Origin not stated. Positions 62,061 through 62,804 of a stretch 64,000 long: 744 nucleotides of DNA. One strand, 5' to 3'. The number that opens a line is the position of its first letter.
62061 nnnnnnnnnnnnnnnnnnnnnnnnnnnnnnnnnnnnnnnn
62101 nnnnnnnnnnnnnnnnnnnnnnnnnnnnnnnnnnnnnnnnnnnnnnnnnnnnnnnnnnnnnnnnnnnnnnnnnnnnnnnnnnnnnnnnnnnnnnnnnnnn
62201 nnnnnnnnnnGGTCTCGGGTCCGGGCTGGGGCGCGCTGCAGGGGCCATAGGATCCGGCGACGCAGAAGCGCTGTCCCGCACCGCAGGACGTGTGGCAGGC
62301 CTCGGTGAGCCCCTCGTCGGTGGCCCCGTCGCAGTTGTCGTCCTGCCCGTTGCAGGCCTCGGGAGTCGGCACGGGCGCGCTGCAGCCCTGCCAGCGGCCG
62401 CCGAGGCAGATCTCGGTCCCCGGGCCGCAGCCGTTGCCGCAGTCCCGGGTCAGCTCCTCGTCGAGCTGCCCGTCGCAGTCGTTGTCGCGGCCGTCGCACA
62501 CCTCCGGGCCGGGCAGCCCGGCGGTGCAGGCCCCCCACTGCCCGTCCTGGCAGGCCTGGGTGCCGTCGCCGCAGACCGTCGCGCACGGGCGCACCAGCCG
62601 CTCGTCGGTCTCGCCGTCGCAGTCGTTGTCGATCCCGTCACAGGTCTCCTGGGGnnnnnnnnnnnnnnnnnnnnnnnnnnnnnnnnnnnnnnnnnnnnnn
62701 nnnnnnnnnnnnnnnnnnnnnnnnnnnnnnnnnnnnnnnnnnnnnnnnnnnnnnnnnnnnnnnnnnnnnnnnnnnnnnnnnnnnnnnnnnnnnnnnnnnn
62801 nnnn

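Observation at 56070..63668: Two convergent giant Cys-rich repeat genes sharing MopE-type modules; highly repetitive at the DNA level; one ends in MYXO-CTERM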

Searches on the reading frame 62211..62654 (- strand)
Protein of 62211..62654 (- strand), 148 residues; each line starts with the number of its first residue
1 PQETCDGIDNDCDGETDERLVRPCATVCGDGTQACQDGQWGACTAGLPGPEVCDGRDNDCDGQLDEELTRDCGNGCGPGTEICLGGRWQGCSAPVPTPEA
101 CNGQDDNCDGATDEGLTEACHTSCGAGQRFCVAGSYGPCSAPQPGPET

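Call 65: predict_structure(alignment_id=A2)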
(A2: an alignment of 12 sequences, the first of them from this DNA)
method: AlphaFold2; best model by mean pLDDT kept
length: 148 residues; sequences in the alignment: 12
mean_pLDDT: 89.7   pTM: 0.47
mean pLDDT of the five models: 89.7, 87.1, 86.8, 69.3, 68.8
residues with pLDDT >= 90: 78; 70-90: 70; 50-70: 0; < 50: 0
segments of 3 or more residues with pLDDT < 50: none
pLDDT, mean of each block of 10 residues (from residue 1): 86 85 89 91 86 89 87 90 91 91 92 92 95 94 87
secondary structure, 60 per line:
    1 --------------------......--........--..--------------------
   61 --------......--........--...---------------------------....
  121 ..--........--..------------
elements in order: E21-26 E29-36 E69-74 E77-84 E87-89 E117-122 E125-132

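Call 69: fold_search(model_id=the predicted structure, library=pdb)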
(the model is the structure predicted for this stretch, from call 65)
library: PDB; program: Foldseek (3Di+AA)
matches with E <= 10: 26; with E <= 0.001: 0
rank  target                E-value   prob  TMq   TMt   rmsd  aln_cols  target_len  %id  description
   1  9a3z_B                2.6e-01  0.18  0.19  0.11  13.5       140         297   16  A predicted model of tissue transglutaminase 2 (TG2) in complex with plasma fibronectin's gelatin binding domain (FNI6 (released 2024-02-02)
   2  9oz8_B                5.5e-01  0.08  0.18  0.07  11.9       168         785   17  Cryo-EM structure of chicken NEL dimer bound with one human NICOL. (released 2026-02-25)
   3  4xl1_A                1.5e+00  0.03  0.15  0.18  14.3       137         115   14  Complex of Notch1 (EGF11-13) bound to Delta-like 4 (N-EGF1) (released 2015-03-04)
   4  3ejh_A                2.0e+00  0.09  0.17  0.25  10.3        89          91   19  Crystal Structure of the Fibronectin 8-9FnI Domain Pair in Complex with a Type-I Collagen Peptide (released 2009-02-03)
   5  4s37_F                2.0e+00  0.02  0.12  0.10  19.7       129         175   12  Crystal structure of R2 pyocin membrane-piercing spike (released 2016-01-27)
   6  2vj3                  2.1e+00  0.03  0.15  0.18  15.1       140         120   17  Human Notch-1 EGFs 11-13 (released 2008-07-29)
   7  4s37_R                3.9e+00  0.01  0.12  0.10  19.3       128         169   10  Crystal structure of R2 pyocin membrane-piercing spike (released 2016-01-27)
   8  4s37_P                4.2e+00  0.01  0.11  0.10  19.5       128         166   11  Crystal structure of R2 pyocin membrane-piercing spike (released 2016-01-27)
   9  2rh0_C                5.4e+00  0.02  0.13  0.14  15.1        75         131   16  Crystal structure of NudC domain-containing protein 2 (13542905) from Mus musculus at 1.95 A resolution (released 2007-10-16)
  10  8xs3_C                5.7e+00  0.03  0.16  0.21  10.4        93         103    9  Structure of MPXV B6 and D68 fab complex (released 2024-06-12)
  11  4s37_Q                5.7e+00  0.01  0.13  0.12  19.3       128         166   11  Crystal structure of R2 pyocin membrane-piercing spike (released 2016-01-27)
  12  8ro0_T                6.1e+00  0.02  0.15  0.07  17.3        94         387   12  Structure of the C. elegans Intron Lariat Spliceosome primed for disassembly (ILS') (released 2024-08-07)
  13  4xlw_A                6.1e+00  0.02  0.17  0.20  15.9       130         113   15  Complex of Notch1 (EGF11-13) bound to Delta-like 4 (N-EGF2) (released 2015-03-04)
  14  4s37_C                6.5e+00  0.01  0.12  0.11  19.7       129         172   12  Crystal structure of R2 pyocin membrane-piercing spike (released 2016-01-27)
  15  4xlw_E                6.9e+00  0.01  0.16  0.19  15.7       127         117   15  Complex of Notch1 (EGF11-13) bound to Delta-like 4 (N-EGF2) (released 2015-03-04)
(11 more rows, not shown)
